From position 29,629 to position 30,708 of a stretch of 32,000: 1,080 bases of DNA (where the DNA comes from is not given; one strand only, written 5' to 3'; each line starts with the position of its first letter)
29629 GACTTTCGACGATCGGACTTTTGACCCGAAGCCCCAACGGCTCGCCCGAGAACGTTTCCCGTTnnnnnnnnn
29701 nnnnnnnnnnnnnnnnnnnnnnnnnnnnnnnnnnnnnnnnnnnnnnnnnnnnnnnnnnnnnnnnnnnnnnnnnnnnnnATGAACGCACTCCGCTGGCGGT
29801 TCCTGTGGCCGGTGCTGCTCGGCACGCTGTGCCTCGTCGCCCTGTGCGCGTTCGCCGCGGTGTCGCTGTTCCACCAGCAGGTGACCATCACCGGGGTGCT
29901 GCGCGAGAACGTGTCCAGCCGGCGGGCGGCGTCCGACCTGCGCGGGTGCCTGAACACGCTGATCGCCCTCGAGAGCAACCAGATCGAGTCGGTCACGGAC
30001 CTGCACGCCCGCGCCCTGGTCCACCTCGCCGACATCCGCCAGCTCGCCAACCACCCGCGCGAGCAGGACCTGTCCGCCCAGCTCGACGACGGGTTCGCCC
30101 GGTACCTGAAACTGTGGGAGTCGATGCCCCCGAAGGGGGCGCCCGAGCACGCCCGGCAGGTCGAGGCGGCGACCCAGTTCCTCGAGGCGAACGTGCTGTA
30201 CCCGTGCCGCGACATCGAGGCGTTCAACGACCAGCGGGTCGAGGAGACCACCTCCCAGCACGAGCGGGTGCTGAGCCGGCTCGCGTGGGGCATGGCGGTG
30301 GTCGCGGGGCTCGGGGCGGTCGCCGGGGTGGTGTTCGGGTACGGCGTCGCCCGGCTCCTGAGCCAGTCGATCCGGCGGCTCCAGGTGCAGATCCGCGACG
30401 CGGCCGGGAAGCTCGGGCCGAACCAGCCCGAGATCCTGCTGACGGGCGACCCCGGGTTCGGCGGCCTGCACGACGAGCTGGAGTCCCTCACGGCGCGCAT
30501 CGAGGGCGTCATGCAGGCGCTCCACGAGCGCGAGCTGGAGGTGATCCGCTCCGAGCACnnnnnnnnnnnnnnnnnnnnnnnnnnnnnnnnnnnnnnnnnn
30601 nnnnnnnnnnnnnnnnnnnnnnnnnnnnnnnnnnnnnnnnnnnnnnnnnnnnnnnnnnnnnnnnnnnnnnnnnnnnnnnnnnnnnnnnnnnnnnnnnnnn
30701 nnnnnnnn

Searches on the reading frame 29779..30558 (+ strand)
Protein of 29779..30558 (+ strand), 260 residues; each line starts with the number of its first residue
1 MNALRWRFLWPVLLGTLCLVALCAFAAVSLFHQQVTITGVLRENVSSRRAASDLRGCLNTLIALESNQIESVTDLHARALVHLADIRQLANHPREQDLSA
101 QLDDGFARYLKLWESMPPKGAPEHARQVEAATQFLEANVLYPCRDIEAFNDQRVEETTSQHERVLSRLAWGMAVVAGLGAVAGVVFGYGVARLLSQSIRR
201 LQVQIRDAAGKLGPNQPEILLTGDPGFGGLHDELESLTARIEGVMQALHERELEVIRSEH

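Call 69: search_protein_families(library=pfam, proteins=[window:29875-30558:+], max_evalue=10)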
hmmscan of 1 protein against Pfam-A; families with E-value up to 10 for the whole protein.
seq(228 aa): 1 family
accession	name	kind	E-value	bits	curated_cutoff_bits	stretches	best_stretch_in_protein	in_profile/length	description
PF06305.16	LapA_dom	-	0.066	13.6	28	1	136-176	19-59/64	Lipopolysaccharide assembly protein A domain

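Call 74: predict_structure(protein=window:29779-30558:+)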
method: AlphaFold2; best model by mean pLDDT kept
length: 260 residues; sequences in the alignment: 1
mean_pLDDT: 82.8   pTM: 0.63
mean pLDDT of the five models: 82.8, 68.9, 64.3, 59.2, 57.6
residues with pLDDT >= 90: 103; 70-90: 120; 50-70: 22; < 50: 15
segments of 3 or more residues with pLDDT < 50: 215-225, 229-231
pLDDT, mean of each block of 10 residues (from residue 1): 71 83 85 87 95 96 82 91 97 96 97 91 91 95 97 93 84 79 73 76 72 51 46 69 81 77
secondary structure, 60 per line:
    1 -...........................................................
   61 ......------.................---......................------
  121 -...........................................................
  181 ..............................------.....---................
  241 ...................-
elements in order: H2-66 H73-89 H93-114 H122-210 H217-221 H225-259

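Call 76: fold_search(model_id=the predicted structure, library=pdb)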
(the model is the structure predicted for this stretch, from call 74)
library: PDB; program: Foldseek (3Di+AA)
matches with E <= 10: 702; with E <= 0.001: 0
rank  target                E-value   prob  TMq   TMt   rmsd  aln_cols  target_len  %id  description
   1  6s18_B                9.7e-03  0.97  0.20  0.35  10.7       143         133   19  Ligand binding domain of the P. putida receptor PcaY_PP in complex with glycerol (released 2020-10-21)
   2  6s38_B                1.2e-02  0.97  0.20  0.35  10.9       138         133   18  Ligand binding domain of the P. putida receptor PcaY_PP in complex with quinate (released 2020-10-21)
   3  6s33_B                1.6e-02  0.96  0.20  0.35  10.7       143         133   19  Ligand binding domain of the P. putida receptor PcaY_PP in complex with Protocatechuate (released 2020-10-21)
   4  2lig_A                3.7e-02  0.97  0.29  0.43   6.5       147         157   18  THREE-DIMENSIONAL STRUCTURES OF THE LIGAND-BINDING DOMAIN OF THE BACTERIAL ASPARTATE RECEPTOR WITH AND WITHOUT A LIGAN (released 1995-09-15)
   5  8bsa_B                5.7e-02  1.00  0.37  0.57   5.5       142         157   13  Vc1313-LBD bound to D-arginine (released 2023-06-07)
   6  1was                  5.7e-02  0.87  0.24  0.37   8.0       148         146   13  THE THREE-DIMENSIONAL STRUCTURE OF THE LIGAND-BINDING DOMAIN OF A WILD-TYPE BACTERIAL CHEMOTAXIS RECEPTOR (released 1994-12-20)
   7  1f1m_A                6.7e-02  1.00  0.39  0.59   5.2       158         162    9  CRYSTAL STRUCTURE OF OUTER SURFACE PROTEIN C (OSPC) (released 2001-04-04)
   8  6db1_B                9.4e-02  0.93  0.25  0.44   8.4       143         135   13  2.0 Angstrom Resolution Crystal Structure of N-Terminal Ligand-Binding Domain of Putative Methyl-Accepting Chemotaxis  (released 2018-05-16)
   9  6s1a_A                9.9e-02  0.92  0.28  0.41   6.8       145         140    9  Ligand binding domain of the P. putida receptor PcaY_PP (released 2020-10-21)
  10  6s37_A                9.9e-02  0.66  0.20  0.32   9.7       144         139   16  Ligand binding domain of the P. putida receptor PcaY_PP in complex with salicylic acid (released 2020-10-21)
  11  6s1a_B                1.0e-01  0.80  0.20  0.35  10.9       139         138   18  Ligand binding domain of the P. putida receptor PcaY_PP (released 2020-10-21)
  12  5jef_B                1.0e-01  0.66  0.26  0.29  13.0       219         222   15  Fragment of nitrate/nitrite sensor histidine kinase NarQ (WT) in asymmetric holo state (released 2017-05-31)
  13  1lih                  1.1e-01  0.90  0.31  0.43   5.8       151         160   16  THREE-DIMENSIONAL STRUCTURES OF THE LIGAND-BINDING DOMAIN OF THE BACTERIAL ASPARTATE RECEPTOR WITH AND WITHOUT A LIGAND (released 1995-09-15)
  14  9m08_C                1.2e-01  0.84  0.29  0.40   6.9       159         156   12  Structure of outer membrane lipoprotein QseG and histidine kinase QseE complex (released 2025-11-19)
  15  6s18_A                1.2e-01  0.66  0.20  0.32   9.7       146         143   16  Ligand binding domain of the P. putida receptor PcaY_PP in complex with glycerol (released 2020-10-21)
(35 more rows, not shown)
